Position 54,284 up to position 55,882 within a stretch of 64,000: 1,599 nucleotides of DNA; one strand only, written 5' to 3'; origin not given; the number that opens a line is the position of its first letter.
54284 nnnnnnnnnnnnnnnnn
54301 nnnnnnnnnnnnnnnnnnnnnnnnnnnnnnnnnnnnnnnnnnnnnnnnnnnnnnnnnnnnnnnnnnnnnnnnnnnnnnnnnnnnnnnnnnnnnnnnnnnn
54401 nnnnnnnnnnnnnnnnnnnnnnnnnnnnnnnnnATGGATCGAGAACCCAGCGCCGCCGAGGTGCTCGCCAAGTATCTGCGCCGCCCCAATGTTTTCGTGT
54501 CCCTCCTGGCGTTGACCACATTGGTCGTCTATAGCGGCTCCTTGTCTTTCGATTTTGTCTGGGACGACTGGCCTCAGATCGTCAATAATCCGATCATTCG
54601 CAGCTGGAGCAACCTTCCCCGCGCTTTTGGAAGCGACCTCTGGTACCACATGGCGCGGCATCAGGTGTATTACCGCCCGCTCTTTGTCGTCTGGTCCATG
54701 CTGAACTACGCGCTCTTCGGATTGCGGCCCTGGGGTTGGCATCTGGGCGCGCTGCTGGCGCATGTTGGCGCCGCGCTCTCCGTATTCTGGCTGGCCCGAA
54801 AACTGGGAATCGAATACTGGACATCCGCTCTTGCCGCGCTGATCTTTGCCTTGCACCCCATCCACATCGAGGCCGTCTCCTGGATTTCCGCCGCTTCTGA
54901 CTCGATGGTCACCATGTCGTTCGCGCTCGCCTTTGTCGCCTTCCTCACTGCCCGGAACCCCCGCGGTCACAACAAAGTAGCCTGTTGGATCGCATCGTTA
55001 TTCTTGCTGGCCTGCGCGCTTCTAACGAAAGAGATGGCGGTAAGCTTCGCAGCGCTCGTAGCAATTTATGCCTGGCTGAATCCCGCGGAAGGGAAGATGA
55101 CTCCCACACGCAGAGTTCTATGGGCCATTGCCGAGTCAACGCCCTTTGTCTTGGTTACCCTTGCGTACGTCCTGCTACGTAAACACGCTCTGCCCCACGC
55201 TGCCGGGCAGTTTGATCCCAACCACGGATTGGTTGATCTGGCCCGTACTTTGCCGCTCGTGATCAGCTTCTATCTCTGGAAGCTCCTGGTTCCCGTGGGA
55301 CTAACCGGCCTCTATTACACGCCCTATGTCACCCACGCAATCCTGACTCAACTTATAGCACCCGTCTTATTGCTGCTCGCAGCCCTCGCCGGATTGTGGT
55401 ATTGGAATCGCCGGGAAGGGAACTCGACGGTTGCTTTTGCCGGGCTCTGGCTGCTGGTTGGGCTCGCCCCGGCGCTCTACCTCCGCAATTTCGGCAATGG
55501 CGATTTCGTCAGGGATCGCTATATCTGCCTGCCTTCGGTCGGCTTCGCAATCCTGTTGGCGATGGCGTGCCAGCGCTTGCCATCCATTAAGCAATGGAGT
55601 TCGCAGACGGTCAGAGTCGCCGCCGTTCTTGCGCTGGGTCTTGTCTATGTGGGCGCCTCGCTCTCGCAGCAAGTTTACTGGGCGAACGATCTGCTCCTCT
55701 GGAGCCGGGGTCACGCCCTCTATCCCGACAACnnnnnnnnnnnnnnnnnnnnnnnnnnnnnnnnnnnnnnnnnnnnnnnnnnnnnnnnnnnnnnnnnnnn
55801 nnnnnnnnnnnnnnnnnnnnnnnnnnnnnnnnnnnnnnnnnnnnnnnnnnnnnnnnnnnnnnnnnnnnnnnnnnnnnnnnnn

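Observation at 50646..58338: Complete mycobacterial-type polyprenyl-phospho-D-arabinofuranose (DPA-like) donor pathway beside two GT-C membrane glycosyltransferases, in a genome that does not look actinobacterial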

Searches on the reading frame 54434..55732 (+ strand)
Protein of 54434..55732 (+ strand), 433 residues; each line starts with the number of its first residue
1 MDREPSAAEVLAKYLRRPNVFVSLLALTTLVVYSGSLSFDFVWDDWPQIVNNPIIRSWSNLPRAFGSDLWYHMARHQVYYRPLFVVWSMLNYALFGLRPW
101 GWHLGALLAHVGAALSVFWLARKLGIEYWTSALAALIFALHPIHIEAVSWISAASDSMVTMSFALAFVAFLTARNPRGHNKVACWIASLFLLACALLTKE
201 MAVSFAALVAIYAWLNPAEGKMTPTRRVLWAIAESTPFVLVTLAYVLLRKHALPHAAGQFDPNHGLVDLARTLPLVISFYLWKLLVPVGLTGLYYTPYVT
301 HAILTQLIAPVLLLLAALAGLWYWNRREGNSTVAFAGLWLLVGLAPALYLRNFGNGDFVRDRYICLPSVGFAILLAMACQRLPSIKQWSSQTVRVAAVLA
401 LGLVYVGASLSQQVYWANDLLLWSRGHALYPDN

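Call 23: find_homologous_proteins(query=window:54434-55732:+, max_evalue=0.00001)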
Query window:54434-55732:+ (433 aa): 874 proteins with E <= 0.00001 among 8000 candidates; the best 120 are listed.
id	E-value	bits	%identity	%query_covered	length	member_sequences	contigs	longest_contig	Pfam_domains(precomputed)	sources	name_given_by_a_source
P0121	7.2e-284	960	100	100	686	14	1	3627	PF13431.13,PF13414.13,PF02366.25,PF13176.13,PF13428.13,PF07721.21,PF14559.13,PF13371.13,PF00515.35,PF12895.14,PF13424.13,PF21033.5,PF13432.13,PF13181.13,PF07719.24,PF13174.13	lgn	-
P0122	5.6e-228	776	81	99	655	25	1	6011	PF13431.13,PF13414.13,PF02366.25,PF13176.13,PF13428.13,PF14559.13,PF00515.35,PF12895.14,PF13424.13,PF21033.5,PF13432.13,PF13181.13,PF07719.24,PF13174.13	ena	-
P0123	5.1e-227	772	80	100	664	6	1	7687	PF13431.13,PF13414.13,PF02366.25,PF13176.13,PF13428.13,PF07721.21,PF14559.13,PF00515.35,PF12895.14,PF13424.13,PF21033.5,PF13432.13,PF13181.13,PF07719.24,PF13174.13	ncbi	ncbi:MAG: tetratricopeptide repeat protein [Terriglobales bacterium]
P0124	3.4e-225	766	79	100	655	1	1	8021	PF13431.13,PF13414.13,PF02366.25,PF13176.13,PF13428.13,PF07721.21,PF14559.13,PF00515.35,PF12895.14,PF13424.13,PF21033.5,PF13432.13,PF13181.13,PF07719.24,PF13174.13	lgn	-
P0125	4.6e-222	756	78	99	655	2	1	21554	PF13431.13,PF02366.25,PF13176.13,PF13428.13,PF07721.21,PF14559.13,PF00515.35,PF12895.14,PF13424.13,PF13432.13,PF13181.13,PF07719.24,PF13174.13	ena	-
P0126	1.4e-216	738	75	100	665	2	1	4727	PF25063.1,PF13431.13,PF13414.13,PF02366.25,PF13176.13,PF13428.13,PF14559.13,PF24575.2,PF00515.35,PF12895.14,PF13424.13,PF21033.5,PF13432.13,PF13181.13,PF07719.24,PF13174.13,PF13231.13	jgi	jgi:tetratricopeptide (TPR) repeat protein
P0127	1.5e-213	728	75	99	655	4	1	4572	PF14559.13,PF13431.13,PF02366.25,PF00515.35,PF12895.14,PF13424.13,PF13432.13,PF13428.13,PF13181.13,PF07719.24,PF13174.13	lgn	-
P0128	4.1e-213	727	75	100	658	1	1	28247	PF13431.13,PF13414.13,PF02366.25,PF13176.13,PF13428.13,PF14559.13,PF00515.35,PF12895.14,PF13424.13,PF21033.5,PF13432.13,PF13181.13,PF07719.24,PF13174.13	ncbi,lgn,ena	-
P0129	1.8e-211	721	75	99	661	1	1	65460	PF13431.13,PF13414.13,PF02366.25,PF13176.13,PF13428.13,PF14559.13,PF00515.35,PF12895.14,PF13424.13,PF21033.5,PF13432.13,PF13181.13,PF07719.24,PF13174.13,PF13231.13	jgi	jgi:tetratricopeptide (TPR) repeat protein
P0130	2.8e-211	720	76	99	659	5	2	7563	PF13431.13,PF13414.13,PF02366.25,PF13176.13,PF13428.13,PF14559.13,PF24575.2,PF00515.35,PF12895.14,PF13424.13,PF21033.5,PF13432.13,PF13181.13,PF07719.24,PF13174.13,PF13231.13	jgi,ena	-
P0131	3.3e-211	720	76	99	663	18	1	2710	PF13431.13,PF13414.13,PF02366.25,PF13176.13,PF13428.13,PF13374.13,PF07721.21,PF14559.13,PF24575.2,PF00515.35,PF12895.14,PF13424.13,PF21033.5,PF13432.13,PF13181.13,PF07719.24,PF13174.13,PF13231.13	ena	-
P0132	6.4e-211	719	75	99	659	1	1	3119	PF13431.13,PF13414.13,PF02366.25,PF13176.13,PF13428.13,PF14559.13,PF00515.35,PF12895.14,PF13424.13,PF13432.13,PF13181.13,PF07719.24,PF13174.13,PF13231.13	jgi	jgi:Flp pilus assembly protein TadD/4-amino-4-deoxy-L-arabinose transferase-like glycosyltransferase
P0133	1.8e-210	718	75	99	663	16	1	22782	PF13431.13,PF13414.13,PF02366.25,PF13176.13,PF13428.13,PF13374.13,PF14559.13,PF24575.2,PF00515.35,PF12895.14,PF13424.13,PF21033.5,PF13432.13,PF13181.13,PF07719.24,PF13174.13,PF13231.13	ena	-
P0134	2.6e-210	717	75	99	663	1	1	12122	PF13431.13,PF13414.13,PF02366.25,PF13176.13,PF13428.13,PF13374.13,PF14559.13,PF24575.2,PF17874.8,PF00515.35,PF12895.14,PF13424.13,PF21033.5,PF13432.13,PF13181.13,PF07719.24,PF13174.13,PF13231.13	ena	-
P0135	1.4e-209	715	75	99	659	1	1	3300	PF13431.13,PF13414.13,PF02366.25,PF13176.13,PF13428.13,PF13374.13,PF14559.13,PF00515.35,PF12895.14,PF13424.13,PF13432.13,PF13181.13,PF07719.24,PF13174.13,PF13231.13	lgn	-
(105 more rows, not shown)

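Call 45: search_solved_structures(query=A3, max_evalue=10, show_alignments=2)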
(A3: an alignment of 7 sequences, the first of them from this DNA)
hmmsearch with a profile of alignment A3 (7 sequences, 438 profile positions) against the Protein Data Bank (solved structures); distinct sequences matched with E-value up to 10: 0.

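Call 72: search_protein_representatives(protein=window:54434-55732:+)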
Query: 433 residues. Proteins with E-value up to 0.001 (for the whole library): 54973; up to 1e-10: 25014; up to 1e-30: 985. The best 150 are listed.
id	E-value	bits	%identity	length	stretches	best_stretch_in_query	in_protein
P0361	8.6e-156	535.9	59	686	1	9-432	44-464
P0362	5.8e-122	424.4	50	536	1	4-433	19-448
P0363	9.8e-117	407.2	49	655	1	12-432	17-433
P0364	2.5e-113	396.0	48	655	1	4-432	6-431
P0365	1.3e-108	380.4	48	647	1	8-433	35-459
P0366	5.6e-107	375.0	46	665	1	9-432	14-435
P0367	1.7e-106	373.4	46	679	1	7-433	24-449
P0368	2.6e-105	369.5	74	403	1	4-235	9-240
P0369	6.0e-93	328.8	48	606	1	42-432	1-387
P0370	9.2e-92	324.9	73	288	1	4-212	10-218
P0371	8.4e-89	315.1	46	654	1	25-433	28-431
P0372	1.3e-85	304.6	70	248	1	230-427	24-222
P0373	4.3e-84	299.6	44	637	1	23-431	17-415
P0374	1.8e-82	294.3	41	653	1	4-431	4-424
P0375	8.7e-80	285.4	40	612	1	14-433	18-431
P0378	1.4e-74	268.3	41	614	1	24-422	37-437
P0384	7.0e-69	249.5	39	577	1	15-432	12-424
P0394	7.5e-66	239.5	36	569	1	20-432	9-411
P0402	5.8e-64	233.3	35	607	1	10-432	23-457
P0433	1.5e-58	215.4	34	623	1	16-432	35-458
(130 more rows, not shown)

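Call 73: list_cluster_members(proteins=[P0361, P0363, P0366, P0371, P0374, P0378, P0384, P0394, P0402, P0433])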
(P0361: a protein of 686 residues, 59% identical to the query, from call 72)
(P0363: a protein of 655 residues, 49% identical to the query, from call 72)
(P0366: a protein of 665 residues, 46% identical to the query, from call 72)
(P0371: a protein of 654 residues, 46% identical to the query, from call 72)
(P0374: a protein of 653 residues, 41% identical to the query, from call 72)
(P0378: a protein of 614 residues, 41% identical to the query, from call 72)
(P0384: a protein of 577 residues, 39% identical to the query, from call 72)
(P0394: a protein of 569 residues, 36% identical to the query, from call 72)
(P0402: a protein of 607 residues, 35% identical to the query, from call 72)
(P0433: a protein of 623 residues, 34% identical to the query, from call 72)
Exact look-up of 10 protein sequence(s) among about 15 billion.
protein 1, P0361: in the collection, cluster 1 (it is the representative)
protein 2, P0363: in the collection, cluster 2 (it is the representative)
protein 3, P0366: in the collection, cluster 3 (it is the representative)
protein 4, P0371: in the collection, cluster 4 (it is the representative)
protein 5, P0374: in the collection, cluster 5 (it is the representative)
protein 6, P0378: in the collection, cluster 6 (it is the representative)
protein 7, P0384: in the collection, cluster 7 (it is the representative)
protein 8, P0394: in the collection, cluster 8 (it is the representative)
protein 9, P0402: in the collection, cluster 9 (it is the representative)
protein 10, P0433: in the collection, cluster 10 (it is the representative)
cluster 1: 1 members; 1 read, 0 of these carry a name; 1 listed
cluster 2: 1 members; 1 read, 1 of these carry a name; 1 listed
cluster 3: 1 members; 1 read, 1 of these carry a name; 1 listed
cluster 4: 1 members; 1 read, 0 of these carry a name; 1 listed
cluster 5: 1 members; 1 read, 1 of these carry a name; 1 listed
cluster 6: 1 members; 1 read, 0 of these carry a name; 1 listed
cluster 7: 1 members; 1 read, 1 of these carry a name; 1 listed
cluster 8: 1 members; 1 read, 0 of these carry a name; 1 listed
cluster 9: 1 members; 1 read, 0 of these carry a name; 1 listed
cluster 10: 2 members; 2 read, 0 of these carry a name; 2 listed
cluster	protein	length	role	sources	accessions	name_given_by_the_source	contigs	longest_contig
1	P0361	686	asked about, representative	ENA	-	-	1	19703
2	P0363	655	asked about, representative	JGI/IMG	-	tetratricopeptide (TPR) repeat protein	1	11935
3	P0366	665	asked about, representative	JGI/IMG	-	protein O-mannosyl-transferase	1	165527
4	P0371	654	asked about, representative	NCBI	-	-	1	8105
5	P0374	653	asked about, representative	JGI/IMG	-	tetratricopeptide (TPR) repeat protein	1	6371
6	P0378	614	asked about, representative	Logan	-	-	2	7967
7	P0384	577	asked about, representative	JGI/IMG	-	tetratricopeptide (TPR) repeat protein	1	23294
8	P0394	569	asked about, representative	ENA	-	-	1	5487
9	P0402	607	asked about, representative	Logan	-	-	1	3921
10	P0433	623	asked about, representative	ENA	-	-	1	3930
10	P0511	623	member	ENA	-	-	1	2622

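Call 74: find_encoding_contigs(protein=P0366, flank=8000, max_places=1)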
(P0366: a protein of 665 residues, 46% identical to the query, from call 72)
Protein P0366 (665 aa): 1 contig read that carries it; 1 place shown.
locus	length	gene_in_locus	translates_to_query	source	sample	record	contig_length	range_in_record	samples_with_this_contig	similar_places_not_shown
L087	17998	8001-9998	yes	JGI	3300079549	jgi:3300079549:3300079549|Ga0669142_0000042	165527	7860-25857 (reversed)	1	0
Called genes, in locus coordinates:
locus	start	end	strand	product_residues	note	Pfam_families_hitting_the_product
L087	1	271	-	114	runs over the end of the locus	PF01906:YbjQ_1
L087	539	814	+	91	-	-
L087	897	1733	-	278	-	PF00535:Glycos_transf_2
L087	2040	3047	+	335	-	PF00535:Glycos_transf_2, PF13641:Glyco_tranf_2_3 (weak)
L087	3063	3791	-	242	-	PF13489:Methyltransf_23, PF05219:DREV (faint), PF01209:Ubie_methyltran, PF08241:Methyltransf_11, PF08242:Methyltransf_12, PF13649:Methyltransf_25, PF13847:Methyltransf_31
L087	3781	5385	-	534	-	-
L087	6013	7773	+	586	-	-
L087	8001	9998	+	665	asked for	PF25063:ARM_TT21_C (faint), PF13424:TPR_12 (faint), PF13431:TPR_17 (faint), PF07719:TPR_2 (faint), PF13428:TPR_14 (faint), PF23914:TPR_CcmH_CycH (faint), PF13432:TPR_16 (weak), PF14559:TPR_19 (weak), +4 more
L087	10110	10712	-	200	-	-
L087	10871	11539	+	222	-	PF00072:Response_reg, PF00196:GerE, PF08281:Sigma70_r4_2 (weak)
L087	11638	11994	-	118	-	PF12844:HTH_19 (faint), PF13560:HTH_31, PF01381:HTH_3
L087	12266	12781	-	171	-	PF00583:Acetyltransf_1, PF13673:Acetyltransf_10, PF13508:Acetyltransf_7, PF14542:Acetyltransf_CG (weak), PF08445:FR47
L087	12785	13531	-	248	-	PF00106:adh_short, PF08659:KR, PF13460:NAD_binding_10 (weak), PF13561:adh_short_C2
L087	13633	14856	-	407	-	PF00999:Na_H_Exchanger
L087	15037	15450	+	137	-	PF13493:DUF4118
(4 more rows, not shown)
